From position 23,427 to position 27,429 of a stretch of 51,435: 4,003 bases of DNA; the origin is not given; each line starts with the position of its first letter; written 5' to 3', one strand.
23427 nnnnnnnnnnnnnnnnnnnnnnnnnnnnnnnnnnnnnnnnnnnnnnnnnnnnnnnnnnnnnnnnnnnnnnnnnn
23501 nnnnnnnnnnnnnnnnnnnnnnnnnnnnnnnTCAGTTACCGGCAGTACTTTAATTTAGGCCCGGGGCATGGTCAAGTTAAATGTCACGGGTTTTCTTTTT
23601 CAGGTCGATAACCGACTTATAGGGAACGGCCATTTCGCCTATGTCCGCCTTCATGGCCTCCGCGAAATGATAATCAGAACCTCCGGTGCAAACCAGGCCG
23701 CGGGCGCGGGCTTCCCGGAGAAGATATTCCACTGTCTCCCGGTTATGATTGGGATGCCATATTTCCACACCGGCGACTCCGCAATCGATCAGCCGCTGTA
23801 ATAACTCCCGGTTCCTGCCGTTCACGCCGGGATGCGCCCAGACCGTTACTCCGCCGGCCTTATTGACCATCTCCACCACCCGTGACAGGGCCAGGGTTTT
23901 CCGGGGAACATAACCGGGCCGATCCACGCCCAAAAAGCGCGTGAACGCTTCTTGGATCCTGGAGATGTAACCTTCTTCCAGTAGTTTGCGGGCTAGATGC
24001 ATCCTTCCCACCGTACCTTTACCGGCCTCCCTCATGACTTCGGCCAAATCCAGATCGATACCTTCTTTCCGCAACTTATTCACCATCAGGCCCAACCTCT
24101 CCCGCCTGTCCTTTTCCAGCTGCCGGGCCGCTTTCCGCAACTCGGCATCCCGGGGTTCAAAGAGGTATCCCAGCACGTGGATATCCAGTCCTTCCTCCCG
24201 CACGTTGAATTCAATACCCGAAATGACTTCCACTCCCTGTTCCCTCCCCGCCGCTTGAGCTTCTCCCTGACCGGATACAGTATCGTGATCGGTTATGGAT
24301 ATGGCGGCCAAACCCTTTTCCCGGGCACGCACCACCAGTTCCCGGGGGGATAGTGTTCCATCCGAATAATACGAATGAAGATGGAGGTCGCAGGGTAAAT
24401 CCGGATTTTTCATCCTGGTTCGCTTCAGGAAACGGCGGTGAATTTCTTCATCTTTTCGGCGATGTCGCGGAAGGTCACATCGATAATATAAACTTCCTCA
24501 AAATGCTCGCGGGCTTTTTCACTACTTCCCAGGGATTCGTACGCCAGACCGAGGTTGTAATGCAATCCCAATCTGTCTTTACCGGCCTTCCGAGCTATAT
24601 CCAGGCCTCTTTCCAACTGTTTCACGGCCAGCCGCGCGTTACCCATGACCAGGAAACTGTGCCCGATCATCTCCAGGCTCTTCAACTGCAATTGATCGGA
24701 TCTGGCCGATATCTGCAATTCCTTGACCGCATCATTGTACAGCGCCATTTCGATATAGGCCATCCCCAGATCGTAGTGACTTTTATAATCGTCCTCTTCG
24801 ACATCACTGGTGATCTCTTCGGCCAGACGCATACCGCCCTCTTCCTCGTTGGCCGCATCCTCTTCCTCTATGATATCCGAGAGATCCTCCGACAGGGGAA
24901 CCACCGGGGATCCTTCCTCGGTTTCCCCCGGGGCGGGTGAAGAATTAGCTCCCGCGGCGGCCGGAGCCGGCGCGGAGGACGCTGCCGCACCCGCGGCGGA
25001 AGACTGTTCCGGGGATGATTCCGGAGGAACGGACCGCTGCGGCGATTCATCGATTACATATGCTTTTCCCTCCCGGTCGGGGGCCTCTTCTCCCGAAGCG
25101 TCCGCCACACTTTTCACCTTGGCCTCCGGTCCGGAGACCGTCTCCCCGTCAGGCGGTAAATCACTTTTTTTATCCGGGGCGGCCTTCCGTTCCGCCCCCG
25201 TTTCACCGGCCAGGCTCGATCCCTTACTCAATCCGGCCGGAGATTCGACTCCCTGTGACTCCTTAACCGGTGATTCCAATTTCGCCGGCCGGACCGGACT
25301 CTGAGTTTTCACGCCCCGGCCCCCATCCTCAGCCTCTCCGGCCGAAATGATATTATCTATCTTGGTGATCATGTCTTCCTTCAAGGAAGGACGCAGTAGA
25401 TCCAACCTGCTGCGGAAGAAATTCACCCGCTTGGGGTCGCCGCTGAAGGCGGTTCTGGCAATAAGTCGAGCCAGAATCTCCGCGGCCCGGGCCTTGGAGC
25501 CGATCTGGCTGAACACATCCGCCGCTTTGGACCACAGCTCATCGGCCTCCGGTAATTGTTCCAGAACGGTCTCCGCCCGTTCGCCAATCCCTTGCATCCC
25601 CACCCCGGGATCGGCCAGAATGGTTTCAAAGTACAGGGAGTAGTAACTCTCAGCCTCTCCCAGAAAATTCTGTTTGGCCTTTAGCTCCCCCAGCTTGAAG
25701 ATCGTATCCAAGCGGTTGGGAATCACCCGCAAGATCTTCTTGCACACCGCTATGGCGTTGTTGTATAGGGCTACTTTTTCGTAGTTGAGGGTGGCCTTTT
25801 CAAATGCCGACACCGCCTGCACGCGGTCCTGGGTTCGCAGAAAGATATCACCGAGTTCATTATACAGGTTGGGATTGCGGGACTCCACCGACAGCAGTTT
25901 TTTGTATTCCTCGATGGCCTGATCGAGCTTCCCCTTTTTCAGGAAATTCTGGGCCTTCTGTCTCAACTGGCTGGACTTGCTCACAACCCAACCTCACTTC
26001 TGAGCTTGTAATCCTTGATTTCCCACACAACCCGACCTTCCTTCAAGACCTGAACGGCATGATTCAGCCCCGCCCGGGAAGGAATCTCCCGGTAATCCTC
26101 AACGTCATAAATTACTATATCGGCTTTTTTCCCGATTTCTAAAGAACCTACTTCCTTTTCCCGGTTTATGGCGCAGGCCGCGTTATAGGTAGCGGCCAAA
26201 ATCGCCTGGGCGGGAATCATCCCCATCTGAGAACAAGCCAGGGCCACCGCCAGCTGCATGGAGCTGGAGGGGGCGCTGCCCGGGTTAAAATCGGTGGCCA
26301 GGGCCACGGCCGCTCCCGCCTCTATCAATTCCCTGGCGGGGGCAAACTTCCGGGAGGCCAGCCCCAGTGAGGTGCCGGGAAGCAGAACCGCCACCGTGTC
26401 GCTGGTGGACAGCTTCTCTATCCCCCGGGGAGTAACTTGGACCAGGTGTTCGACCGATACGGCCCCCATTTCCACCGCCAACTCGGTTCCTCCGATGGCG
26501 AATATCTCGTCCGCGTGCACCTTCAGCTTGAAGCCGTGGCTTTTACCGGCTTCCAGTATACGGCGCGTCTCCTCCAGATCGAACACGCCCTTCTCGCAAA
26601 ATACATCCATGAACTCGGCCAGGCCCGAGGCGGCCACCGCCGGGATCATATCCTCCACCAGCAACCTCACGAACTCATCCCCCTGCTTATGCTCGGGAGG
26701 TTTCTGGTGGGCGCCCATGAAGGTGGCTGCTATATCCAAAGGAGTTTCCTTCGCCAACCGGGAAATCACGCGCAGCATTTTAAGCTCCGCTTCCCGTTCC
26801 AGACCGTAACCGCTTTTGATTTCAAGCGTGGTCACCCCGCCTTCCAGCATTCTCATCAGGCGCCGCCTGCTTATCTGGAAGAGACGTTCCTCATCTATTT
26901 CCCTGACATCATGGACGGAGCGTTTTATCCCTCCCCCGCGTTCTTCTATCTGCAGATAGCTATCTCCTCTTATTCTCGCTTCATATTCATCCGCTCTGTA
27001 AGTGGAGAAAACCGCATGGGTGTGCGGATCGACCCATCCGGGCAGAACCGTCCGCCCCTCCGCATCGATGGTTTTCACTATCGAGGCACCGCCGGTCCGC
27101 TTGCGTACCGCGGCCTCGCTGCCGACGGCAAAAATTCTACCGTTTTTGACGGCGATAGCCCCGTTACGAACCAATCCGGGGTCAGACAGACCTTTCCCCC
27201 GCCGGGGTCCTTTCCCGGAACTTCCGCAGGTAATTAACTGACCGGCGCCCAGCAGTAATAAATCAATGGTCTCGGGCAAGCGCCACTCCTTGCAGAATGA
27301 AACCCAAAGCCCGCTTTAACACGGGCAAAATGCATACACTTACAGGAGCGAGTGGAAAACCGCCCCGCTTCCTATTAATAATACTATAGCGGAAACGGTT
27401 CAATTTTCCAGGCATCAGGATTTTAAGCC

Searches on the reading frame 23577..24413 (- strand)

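Call 8: search_protein_families(library=ncbifam, proteins=[window:23577-24413:-], max_evalue=0.001)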
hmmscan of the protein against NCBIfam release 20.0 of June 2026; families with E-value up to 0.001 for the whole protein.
window:23577-24413:- (278 aa): 17 families
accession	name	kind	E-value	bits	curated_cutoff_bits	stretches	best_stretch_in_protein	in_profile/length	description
NF041577.1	nside_bi_sphtase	equivalog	1.7e-57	194.7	400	1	7-262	3-263/276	3',5'-nucleoside bisphosphate phosphatase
NF047791.1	RNaseRnm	equivalog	1.8e-48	165.2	375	1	8-252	3-253/275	RNase RNM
NF041661.1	Cycl_ph_dihydrol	equivalog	1e-29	103.7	500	1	9-249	1-244/259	phosphoribosyl 1,2-cyclic phosphate 1,2-diphosphodiesterase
NF038032.1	CehA_McbA_metalo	domain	4.7e-16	59.1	80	1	7-70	4-68/315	CehA/McbA family metallohydrolase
NF004981.0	PRK06361.1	equivalog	1.2e-09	37.9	117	1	9-68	3-70/217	histidinol phosphate phosphatase domain-containing protein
NF004225.0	PRK05672.1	subfamily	4.4e-09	34.9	939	1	9-80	8-84/1047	error-prone DNA polymerase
NF001688.0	PRK00448.1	equivalog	4.5e-09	34.4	873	1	9-78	340-411/1445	PolC-type DNA polymerase III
NF045780.1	TrlF_fam_ATP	equivalog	1.3e-08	34.1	350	1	8-84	8-96/944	TrlF family AAA-like ATPase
NF004226.0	PRK05673.1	equivalog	8.7e-08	30.5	1002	1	9-102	8-84/1146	DNA polymerase III subunit alpha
TIGR00594.1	polc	superfamily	1.3e-07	30.1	434.35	1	9-74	3-70/1022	DNA polymerase III subunit alpha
NF006251.0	PRK08392.1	equivalog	1.5e-07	31.1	212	1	8-78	2-79/216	hypothetical protein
NF006375.0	PRK08609.1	equivalog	3.4e-07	29.2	426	1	4-44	333-373/571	DNA polymerase/3'-5' exonuclease PolX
TIGR01405.1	polC_Gram_pos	equivalog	8e-07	27.1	1043.45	1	9-78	106-177/1211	DNA polymerase III subunit alpha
NF005298.0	PRK06826.1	equivalog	7.4e-06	23.9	1260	1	9-73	7-73/1151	DNA polymerase III subunit alpha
NF007079.0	PRK09532.1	equivalog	0.00015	20.1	1525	1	9-75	5-73/876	DNA polymerase III subunit alpha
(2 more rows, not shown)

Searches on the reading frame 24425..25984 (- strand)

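Call 8: search_protein_families(library=ncbifam, proteins=[window:24425-25984:-], max_evalue=0.001)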
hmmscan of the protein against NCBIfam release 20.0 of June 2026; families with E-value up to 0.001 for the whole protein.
window:24425-25984:- (519 aa): 10 families
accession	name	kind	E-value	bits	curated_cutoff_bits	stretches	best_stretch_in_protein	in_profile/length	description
NF052243.1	T4PFormProtSgmX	equivalog_domain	2.3e-27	95.7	1800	2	394-518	889-1016/1065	type IV pili formation protein SgmX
NF040959.1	MamA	equivalog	6.6e-14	51.8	200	1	386-501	58-168/204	magnetosome protein MamA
TIGR02917.1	PEP_TPR_lipo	equivalog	2.8e-08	32.1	312.2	1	13-65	440-492/899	XrtA/PEP-CTERM system TPR-repeat protein PrsT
TIGR02521.1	type_IV_pilW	equivalog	1.9e-07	30.9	154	1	9-76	36-104/234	type IV pilus biogenesis/stability protein PilW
NF047507.1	TPR_BatC_Lepto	exception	2.3e-06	27.2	175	0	13-64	67-122/214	TPR repeat-containing protein BatC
NF002725.1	PRK02603.1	equivalog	4.6e-06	26.8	143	0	5-90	73-152/173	photosystem I assembly protein Ycf3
TIGR02552.1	LcrH_SycD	equivalog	8.6e-06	25.5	104.8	0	15-65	63-113/136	SycD/LcrH family type III secretion system chaperone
NF052312.1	T9SS_PorW_SprE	equivalog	0.00018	20.3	250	0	408-499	149-243/716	type IX secretion system periplasmic lipoprotein PorW/SprE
NF008520.0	PRK11447.1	equivalog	0.00019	19.4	858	0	7-67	272-332/1157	cellulose synthase complex outer membrane protein BcsC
TIGR02795.1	tol_pal_ybgF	equivalog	0.00026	21.6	90.1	0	5-70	3-71/119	tol-pal system protein YbgF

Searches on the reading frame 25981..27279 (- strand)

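Call 8: search_protein_families(library=ncbifam, proteins=[window:25981-27279:-], max_evalue=0.001)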
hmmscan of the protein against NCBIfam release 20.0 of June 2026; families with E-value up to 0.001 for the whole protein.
window:25981-27279:- (432 aa): 53 families (the best 25 are shown)
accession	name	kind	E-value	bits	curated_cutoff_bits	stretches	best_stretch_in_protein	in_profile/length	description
TIGR01224.1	hutI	equivalog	7.5e-132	439.7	298.15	1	39-417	3-377/377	imidazolonepropionase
NF051886.1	XaaProDiPepCaul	equivalog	5.7e-20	71.7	500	2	319-418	304-397/398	Xaa-Pro dipeptidase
NF006549.0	PRK09045.1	equivalog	1.6e-19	69.9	540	1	276-412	257-399/444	TRZ/ATZ family hydrolase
NF005557.0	PRK07228.1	equivalog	2.4e-18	66.1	522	2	276-402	253-385/445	5'-deoxyadenosine deaminase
NF006689.0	PRK09237.1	equivalog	1.3e-17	63.5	371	2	307-395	250-339/383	amidohydrolase/deacetylase family metallohydrolase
NF006679.0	PRK09228.1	subfamily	4.2e-16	58.7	351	2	276-396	268-390/433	guanine deaminase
NF006055.0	PRK08203.1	equivalog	7.7e-16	57.7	532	1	276-397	271-396/455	8-oxoguanine deaminase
TIGR02967.1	guan_deamin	equivalog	2e-15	56.7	375.4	1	278-395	245-364/401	guanine deaminase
NF011990.0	PRK15446.2-6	subfamily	1.5e-13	50.2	233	1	301-418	278-382/390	alpha-D-ribose 1-methylphosphonate 5-triphosphate diphosphatase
NF006056.0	PRK08204.1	subfamily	2.2e-13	49.8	391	2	350-412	338-400/449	hypothetical protein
TIGR02318.1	phosphono_phnM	equivalog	1.2e-11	44.1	390.55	1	314-395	284-360/376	phosphonate metabolism protein PhnM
NF005211.0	PRK06687.1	equivalog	1.7e-11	43.5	703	1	277-413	251-394/419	TRZ/ATZ family protein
NF004701.0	PRK06038.1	equivalog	3.3e-10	39.3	609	1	35-96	19-73/432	N-ethylammeline chlorohydrolase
NF009059.0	PRK12393.1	equivalog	4.9e-10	38.7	543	1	276-397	275-400/460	amidohydrolase family protein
NF006681.0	PRK09229.1-2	equivalog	1.7e-09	36.9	362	1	276-399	269-394/451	formimidoylglutamate deiminase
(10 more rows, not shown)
